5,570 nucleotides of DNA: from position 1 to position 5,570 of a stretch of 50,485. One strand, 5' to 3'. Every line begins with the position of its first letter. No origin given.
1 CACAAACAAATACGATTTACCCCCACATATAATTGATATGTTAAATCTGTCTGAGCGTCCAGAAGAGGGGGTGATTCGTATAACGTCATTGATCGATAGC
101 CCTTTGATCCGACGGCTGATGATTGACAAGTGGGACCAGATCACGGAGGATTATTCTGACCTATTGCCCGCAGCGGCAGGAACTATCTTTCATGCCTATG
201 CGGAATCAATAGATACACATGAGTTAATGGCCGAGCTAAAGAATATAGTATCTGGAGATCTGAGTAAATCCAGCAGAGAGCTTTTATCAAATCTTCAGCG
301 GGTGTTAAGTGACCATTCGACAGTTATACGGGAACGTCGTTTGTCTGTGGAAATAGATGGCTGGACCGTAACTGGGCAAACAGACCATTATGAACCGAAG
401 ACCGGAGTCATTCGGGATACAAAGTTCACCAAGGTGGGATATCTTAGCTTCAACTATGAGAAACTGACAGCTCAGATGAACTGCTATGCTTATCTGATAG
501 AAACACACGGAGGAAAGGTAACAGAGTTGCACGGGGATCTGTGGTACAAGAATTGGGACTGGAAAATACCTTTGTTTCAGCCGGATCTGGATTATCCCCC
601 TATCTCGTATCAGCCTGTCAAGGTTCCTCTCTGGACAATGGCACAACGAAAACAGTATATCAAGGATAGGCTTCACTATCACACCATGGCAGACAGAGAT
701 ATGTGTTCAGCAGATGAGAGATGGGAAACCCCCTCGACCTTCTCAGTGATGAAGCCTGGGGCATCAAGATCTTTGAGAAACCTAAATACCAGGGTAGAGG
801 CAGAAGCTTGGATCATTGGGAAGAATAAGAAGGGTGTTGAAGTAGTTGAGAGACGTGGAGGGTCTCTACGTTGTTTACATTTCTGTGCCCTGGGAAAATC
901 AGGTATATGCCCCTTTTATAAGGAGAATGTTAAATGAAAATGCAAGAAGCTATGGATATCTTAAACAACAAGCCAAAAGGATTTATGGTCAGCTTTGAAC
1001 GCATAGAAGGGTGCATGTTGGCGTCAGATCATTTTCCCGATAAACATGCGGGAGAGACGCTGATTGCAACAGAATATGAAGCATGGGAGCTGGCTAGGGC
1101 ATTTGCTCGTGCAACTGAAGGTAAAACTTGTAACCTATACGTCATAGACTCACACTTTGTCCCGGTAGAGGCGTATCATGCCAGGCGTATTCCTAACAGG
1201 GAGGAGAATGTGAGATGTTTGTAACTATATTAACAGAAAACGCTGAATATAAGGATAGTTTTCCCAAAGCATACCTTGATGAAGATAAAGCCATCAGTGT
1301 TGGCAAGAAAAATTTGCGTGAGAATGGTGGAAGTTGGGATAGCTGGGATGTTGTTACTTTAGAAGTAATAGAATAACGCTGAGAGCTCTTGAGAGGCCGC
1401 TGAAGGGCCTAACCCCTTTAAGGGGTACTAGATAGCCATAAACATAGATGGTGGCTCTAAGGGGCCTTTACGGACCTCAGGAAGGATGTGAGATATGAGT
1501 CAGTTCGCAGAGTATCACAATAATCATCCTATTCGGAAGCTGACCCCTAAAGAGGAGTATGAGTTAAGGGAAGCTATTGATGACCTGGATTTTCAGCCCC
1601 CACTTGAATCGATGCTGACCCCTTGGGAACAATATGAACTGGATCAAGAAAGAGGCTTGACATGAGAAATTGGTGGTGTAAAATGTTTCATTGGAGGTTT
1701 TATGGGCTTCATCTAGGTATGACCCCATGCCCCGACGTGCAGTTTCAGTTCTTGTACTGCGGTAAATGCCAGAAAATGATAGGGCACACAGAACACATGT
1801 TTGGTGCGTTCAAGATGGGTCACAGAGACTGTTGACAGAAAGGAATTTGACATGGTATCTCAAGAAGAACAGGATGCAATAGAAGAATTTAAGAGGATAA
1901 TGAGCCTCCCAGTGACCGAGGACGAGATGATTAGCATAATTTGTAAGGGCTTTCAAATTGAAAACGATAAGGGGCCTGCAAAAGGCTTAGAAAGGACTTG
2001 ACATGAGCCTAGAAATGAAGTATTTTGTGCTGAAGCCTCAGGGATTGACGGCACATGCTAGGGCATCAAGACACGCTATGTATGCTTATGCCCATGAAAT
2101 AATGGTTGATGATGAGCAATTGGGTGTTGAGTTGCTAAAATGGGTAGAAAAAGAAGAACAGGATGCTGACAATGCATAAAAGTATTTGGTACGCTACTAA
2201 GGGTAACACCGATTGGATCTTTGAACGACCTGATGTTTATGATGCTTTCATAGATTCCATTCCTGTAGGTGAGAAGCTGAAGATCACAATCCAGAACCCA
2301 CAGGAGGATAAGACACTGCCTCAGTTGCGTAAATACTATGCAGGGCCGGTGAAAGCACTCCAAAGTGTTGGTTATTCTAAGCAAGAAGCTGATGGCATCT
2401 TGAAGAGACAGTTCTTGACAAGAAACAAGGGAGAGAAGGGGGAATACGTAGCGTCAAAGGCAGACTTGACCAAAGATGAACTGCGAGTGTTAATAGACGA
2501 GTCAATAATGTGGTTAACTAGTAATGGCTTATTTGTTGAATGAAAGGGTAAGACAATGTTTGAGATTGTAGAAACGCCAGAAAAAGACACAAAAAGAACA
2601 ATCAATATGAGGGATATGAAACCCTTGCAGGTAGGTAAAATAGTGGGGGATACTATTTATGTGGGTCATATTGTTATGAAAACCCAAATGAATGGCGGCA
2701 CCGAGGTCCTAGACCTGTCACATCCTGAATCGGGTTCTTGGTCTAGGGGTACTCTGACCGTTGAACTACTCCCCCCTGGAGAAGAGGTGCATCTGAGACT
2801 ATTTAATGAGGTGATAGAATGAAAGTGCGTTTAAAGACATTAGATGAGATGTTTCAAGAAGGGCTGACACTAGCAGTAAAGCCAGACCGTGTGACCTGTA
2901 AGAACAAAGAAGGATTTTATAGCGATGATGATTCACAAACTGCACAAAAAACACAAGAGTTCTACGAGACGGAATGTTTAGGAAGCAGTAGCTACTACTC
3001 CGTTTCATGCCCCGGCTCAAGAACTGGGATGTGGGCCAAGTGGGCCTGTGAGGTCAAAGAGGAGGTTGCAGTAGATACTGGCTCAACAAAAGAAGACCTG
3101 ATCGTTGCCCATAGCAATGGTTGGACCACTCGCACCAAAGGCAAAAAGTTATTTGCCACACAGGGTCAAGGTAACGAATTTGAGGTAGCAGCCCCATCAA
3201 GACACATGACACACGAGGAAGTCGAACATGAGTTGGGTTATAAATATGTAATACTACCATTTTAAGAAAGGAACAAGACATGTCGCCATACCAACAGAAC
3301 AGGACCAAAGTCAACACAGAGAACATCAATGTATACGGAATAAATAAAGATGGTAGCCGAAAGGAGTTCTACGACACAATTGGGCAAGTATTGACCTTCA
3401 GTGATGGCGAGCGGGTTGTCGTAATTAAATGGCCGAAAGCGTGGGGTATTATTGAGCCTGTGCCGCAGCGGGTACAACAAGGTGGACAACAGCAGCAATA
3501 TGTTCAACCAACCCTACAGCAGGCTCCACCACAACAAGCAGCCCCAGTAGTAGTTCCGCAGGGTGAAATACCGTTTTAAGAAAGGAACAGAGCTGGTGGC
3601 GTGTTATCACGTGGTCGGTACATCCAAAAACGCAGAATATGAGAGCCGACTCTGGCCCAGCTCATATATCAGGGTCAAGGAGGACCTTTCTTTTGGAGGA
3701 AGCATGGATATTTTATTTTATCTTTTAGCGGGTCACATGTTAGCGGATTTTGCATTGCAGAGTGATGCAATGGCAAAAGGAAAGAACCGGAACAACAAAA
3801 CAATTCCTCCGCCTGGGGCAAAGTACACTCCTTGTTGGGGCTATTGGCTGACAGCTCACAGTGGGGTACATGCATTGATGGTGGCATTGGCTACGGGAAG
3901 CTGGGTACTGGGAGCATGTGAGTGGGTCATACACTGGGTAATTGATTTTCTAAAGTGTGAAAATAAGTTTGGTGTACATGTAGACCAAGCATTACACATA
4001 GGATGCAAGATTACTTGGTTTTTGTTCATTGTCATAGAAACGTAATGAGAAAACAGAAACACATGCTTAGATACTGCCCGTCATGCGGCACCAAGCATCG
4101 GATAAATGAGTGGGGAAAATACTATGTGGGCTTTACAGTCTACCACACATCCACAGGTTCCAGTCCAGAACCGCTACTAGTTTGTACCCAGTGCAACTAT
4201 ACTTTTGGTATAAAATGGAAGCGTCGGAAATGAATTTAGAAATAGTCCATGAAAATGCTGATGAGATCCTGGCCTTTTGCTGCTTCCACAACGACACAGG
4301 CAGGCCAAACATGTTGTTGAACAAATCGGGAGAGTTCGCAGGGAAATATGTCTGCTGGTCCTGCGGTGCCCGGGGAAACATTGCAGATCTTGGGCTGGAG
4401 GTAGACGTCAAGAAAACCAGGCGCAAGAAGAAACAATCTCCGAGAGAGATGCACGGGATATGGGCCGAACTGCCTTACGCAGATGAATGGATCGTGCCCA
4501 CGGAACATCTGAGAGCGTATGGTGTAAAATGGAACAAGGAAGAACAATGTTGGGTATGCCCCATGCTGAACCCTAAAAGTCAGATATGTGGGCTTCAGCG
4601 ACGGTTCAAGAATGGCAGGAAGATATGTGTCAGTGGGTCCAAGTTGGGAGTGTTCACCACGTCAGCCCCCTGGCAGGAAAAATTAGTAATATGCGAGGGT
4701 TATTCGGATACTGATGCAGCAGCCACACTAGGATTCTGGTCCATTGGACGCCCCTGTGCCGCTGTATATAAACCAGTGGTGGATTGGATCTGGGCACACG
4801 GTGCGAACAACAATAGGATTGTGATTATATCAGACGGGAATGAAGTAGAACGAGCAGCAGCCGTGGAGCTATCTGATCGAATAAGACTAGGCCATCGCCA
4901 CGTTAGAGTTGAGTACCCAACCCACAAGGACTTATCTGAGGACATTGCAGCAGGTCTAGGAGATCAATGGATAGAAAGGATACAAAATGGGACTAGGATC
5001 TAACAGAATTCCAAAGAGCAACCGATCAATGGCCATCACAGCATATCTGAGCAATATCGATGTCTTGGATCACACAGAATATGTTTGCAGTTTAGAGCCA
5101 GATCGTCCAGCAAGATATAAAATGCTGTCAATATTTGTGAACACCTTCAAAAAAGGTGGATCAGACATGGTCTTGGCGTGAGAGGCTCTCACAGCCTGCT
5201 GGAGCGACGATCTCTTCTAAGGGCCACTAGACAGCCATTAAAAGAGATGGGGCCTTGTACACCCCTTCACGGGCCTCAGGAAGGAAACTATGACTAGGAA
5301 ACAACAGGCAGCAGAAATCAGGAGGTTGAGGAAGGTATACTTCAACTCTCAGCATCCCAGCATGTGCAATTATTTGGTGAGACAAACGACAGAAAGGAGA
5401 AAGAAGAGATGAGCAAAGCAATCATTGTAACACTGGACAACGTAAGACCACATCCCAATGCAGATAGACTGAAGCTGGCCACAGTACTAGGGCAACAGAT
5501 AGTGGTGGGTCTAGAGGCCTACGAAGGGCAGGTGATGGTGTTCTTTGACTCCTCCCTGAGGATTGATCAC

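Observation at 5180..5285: Family of five ~105-nt hairpin-containing intergenic repeats (anchor: copy B)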

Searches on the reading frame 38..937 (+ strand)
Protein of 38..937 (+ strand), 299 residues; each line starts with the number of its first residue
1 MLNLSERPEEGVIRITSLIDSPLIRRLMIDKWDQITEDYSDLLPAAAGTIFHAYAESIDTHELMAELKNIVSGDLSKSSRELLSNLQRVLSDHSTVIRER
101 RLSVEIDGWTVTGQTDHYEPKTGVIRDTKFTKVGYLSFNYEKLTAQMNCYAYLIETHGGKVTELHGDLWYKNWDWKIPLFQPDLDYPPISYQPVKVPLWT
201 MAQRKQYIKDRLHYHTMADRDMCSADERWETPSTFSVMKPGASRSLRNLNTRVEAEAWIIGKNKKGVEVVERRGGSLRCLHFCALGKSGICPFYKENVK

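Call 15: search_protein_families(library=pfam, proteins=[window:38-937:+], max_evalue=0.001)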
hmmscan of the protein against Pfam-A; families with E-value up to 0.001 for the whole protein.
window:38-937:+ (299 aa): 1 family
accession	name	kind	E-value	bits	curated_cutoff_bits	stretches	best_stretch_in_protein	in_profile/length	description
PF12705.13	PDDEXK_1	-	0.00049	20.5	22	0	41-161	31-176/247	PD-(D/E)XK nuclease superfamily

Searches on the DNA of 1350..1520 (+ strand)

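Call 91: search_rna_families(source=window, start=1350, end=1520, threshold=evalue, max_evalue=1)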
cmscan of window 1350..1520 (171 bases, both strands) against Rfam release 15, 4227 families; matches with E-value up to 1: 0.
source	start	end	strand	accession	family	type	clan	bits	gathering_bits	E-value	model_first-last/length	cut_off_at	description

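Call 97: build_rna_model(alignment_id=A5, structure=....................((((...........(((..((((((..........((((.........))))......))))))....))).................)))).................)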
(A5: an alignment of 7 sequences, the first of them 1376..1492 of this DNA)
Model R1 built from alignment A5 (7 sequences, 130 columns); structure: as given.
model positions 122; base pairs 17; branch points 0; effective number of sequences 6.95; information 0.59 bits per position. Calibrated on 0.2 Mb of random sequence (short: E-values are rough).
structure used (alignment columns):
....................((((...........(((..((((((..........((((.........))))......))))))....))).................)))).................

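Call 99: search_with_rna_model(model_id=R1, sources=[window, L044, L045, L046, L047, L048, L049, L050, L051, L052, L053, L054, L055, L056, L057, L058, L059, L060, L061, L062, L063, L064, L065, L066, L067, L068, L069, L070, L071, L072, L073, L074, L075, L076, L077, L078, L079, L080, L081, L082, L083, L084, L085, L086, L087, L088, L089, L090, L091, L092, L093, L094, L095, L096, L097, L098, L099, L100, L101, L102, L103, L104, L105, L106, L107, L108, L109, L110, L114, L115], max_evalue=10, filters=default)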
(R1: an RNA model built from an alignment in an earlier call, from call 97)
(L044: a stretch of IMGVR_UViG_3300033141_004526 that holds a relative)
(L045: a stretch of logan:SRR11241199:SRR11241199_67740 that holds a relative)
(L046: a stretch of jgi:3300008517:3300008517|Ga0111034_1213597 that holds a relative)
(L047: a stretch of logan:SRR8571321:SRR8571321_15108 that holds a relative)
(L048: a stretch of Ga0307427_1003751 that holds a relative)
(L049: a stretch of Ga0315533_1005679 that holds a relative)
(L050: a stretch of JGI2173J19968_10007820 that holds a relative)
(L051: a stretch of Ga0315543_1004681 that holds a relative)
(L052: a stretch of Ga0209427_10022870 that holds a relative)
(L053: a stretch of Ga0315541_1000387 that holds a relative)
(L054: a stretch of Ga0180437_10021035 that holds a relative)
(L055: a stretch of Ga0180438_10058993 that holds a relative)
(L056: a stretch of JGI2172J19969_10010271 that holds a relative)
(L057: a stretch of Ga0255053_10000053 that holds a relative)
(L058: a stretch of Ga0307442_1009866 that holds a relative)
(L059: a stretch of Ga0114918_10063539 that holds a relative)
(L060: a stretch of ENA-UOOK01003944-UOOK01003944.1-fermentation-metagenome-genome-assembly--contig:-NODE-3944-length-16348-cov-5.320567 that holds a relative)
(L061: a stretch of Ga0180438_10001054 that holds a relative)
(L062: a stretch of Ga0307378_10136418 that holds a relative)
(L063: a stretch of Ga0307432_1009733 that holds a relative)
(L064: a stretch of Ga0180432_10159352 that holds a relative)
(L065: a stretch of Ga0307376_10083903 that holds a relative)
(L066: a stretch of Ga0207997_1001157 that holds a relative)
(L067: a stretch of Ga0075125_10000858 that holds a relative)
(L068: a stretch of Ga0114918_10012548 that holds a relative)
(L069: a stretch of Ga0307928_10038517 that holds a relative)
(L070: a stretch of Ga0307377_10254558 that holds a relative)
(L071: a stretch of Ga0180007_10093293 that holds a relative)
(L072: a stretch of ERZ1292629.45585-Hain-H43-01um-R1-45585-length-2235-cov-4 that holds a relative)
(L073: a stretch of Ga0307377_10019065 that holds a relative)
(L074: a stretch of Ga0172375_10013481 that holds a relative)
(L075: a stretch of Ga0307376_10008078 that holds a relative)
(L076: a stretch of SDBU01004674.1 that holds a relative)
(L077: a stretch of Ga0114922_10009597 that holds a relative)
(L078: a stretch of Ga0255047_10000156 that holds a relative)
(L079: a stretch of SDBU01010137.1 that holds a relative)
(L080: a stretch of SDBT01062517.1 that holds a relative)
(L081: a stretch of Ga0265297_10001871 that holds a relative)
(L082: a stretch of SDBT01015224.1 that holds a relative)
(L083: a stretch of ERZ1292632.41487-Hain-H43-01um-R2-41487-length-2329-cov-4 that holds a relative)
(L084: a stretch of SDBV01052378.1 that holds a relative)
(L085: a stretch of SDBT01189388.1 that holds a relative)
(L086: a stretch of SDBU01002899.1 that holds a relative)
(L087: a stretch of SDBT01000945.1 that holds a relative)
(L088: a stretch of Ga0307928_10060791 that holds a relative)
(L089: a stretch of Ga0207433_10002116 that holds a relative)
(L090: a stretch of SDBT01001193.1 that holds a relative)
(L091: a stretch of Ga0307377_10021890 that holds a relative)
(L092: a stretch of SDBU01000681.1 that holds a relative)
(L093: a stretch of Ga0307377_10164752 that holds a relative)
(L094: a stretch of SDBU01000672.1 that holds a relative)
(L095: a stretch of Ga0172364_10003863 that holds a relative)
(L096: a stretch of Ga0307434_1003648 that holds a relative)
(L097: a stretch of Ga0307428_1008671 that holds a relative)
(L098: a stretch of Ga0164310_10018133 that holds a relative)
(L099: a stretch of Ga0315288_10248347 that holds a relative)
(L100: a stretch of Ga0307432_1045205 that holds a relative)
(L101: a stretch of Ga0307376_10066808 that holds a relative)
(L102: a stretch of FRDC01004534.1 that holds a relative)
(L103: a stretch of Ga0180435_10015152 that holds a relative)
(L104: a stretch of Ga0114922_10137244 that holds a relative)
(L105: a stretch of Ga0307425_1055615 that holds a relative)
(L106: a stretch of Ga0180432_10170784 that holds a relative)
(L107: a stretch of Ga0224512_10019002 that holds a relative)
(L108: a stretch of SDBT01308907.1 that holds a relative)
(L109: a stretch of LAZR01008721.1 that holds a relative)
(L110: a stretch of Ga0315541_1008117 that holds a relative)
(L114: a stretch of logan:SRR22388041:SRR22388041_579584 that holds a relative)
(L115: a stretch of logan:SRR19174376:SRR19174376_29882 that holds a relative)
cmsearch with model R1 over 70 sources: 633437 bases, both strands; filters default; matches with E-value up to 10: 17.
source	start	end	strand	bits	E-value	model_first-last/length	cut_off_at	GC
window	47323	47444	+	110.6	1.5e-22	1-122/122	no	0.54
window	1372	1493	+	105.2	2.7e-21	1-122/122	no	0.51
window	34426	34547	-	96.9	2.1e-19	1-122/122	no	0.54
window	5171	5292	+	94.8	6.3e-19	1-122/122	no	0.55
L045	14735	14858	+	91.3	4e-18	1-122/122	no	0.51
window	42724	42846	+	91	4.8e-18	1-122/122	no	0.51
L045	15536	15660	+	82.8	3.6e-16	1-122/122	no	0.45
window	5166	5288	-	39.2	3.5e-06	1-122/122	no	0.56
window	47319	47439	-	34.2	4.9e-05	1-122/122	no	0.55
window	42720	42836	-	33.5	7.2e-05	1-122/122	no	0.51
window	1367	1489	-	31.4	0.00022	1-122/122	no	0.5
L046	12706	12828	+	29.4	0.00061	1-122/122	no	0.39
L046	12700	12823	-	23.9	0.011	1-122/122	no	0.41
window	34431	34552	+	18.1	0.24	1-122/122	no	0.54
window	9854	9994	+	15.2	1.1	1-122/122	no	0.55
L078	9700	9795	+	12.8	3.9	1-122/122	no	0.52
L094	11036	11096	+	11.3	8.9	1-122/122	no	0.48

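Call 100: search_with_rna_model(model_id=R1, source=L046, max_evalue=1, filters=off, show_alignments=2)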
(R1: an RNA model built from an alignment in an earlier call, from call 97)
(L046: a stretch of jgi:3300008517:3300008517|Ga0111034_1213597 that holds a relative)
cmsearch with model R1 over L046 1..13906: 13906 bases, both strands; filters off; matches with E-value up to 1: 3.
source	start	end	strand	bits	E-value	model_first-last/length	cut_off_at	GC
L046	12706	12828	+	29.4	1.4e-05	1-122/122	no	0.39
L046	12700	12823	-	23.9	0.00025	1-122/122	no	0.41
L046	10584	10614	+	8.5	0.84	1-122/122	no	0.29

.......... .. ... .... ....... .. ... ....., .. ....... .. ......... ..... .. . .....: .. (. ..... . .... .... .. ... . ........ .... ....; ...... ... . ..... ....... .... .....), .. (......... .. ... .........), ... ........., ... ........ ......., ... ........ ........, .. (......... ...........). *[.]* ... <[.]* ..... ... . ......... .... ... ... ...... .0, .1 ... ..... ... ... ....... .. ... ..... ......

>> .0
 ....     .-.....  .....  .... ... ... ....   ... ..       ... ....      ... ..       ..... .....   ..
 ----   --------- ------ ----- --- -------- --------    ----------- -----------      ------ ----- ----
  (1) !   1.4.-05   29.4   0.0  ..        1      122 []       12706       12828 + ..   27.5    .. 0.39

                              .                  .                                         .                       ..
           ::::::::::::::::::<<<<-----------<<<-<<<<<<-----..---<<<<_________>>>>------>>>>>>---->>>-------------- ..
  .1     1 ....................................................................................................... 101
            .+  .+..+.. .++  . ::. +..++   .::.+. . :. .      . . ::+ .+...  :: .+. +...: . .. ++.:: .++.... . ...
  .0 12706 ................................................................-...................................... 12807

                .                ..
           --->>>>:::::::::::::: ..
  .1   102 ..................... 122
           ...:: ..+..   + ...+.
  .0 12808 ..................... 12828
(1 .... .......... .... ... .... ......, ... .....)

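Call 101: search_with_rna_model(model_id=R1, sources=[window, L045, L046], max_evalue=0.001, filters=default, make_alignment=true)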
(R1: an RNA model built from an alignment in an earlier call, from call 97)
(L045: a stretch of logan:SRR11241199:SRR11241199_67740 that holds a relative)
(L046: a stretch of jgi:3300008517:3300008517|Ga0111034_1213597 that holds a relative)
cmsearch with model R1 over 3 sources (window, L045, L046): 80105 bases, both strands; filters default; matches with E-value up to 0.001: 12.
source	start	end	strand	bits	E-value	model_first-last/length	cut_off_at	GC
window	47323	47444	+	110.6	1.9e-23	1-122/122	no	0.54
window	1372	1493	+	105.2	3.4e-22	1-122/122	no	0.51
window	34426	34547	-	96.9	2.7e-20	1-122/122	no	0.54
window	5171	5292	+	94.8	7.9e-20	1-122/122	no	0.55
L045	14735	14858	+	91.3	5e-19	1-122/122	no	0.51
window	42724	42846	+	91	6e-19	1-122/122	no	0.51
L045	15536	15660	+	82.8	4.6e-17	1-122/122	no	0.45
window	5166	5288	-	39.2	4.5e-07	1-122/122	no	0.56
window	47319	47439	-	34.2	6.2e-06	1-122/122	no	0.55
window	42720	42836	-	33.5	9.1e-06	1-122/122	no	0.51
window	1367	1489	-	31.4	2.7e-05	1-122/122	no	0.5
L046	12706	12828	+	29.4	7.7e-05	1-122/122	no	0.39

Alignment A6: 12 matches aligned to the model, 149 columns, each read 5' to 3' on its own strand. Consensus structure (alignment columns), stored with it:
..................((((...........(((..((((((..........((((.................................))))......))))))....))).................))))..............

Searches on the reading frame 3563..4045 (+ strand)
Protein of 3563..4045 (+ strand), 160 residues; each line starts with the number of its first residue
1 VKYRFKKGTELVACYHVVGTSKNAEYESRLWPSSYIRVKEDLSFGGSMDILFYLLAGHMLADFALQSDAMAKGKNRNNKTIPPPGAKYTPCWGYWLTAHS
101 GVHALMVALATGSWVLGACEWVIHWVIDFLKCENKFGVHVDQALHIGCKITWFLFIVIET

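Call 50: search_protein_families(library=pfam, proteins=[window:3563-4045:+], max_evalue=0.01)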
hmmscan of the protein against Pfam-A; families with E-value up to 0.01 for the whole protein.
window:3563-4045:+ (160 aa): 1 family
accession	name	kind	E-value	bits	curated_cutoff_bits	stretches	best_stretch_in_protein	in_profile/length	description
PF11750.13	DUF3307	-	2.8e-10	40.7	23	1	50-152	1-105/127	Protein of unknown function (DUF3307)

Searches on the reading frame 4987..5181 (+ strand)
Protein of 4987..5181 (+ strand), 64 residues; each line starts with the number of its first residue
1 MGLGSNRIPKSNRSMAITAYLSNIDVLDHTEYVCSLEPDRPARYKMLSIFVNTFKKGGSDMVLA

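Call 86: search_protein_families(library=phrogs, proteins=[window:4987-5181:+], max_evalue=0.01)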
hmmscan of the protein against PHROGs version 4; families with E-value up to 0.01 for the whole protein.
window:4987-5181:+ (64 aa): 0 families

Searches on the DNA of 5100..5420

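Call 16: search_rna_families(source=window, start=5100, end=5420, threshold=evalue, max_evalue=10, show_alignments=3)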
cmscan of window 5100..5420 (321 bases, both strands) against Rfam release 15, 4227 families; matches with E-value up to 10: 1.
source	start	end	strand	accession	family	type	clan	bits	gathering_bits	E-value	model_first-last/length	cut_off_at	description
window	5249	5265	-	RF03092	Ocean-VII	Gene; sRNA;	-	10.4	53.5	2.3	20-36/41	no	Ocean-VII RNA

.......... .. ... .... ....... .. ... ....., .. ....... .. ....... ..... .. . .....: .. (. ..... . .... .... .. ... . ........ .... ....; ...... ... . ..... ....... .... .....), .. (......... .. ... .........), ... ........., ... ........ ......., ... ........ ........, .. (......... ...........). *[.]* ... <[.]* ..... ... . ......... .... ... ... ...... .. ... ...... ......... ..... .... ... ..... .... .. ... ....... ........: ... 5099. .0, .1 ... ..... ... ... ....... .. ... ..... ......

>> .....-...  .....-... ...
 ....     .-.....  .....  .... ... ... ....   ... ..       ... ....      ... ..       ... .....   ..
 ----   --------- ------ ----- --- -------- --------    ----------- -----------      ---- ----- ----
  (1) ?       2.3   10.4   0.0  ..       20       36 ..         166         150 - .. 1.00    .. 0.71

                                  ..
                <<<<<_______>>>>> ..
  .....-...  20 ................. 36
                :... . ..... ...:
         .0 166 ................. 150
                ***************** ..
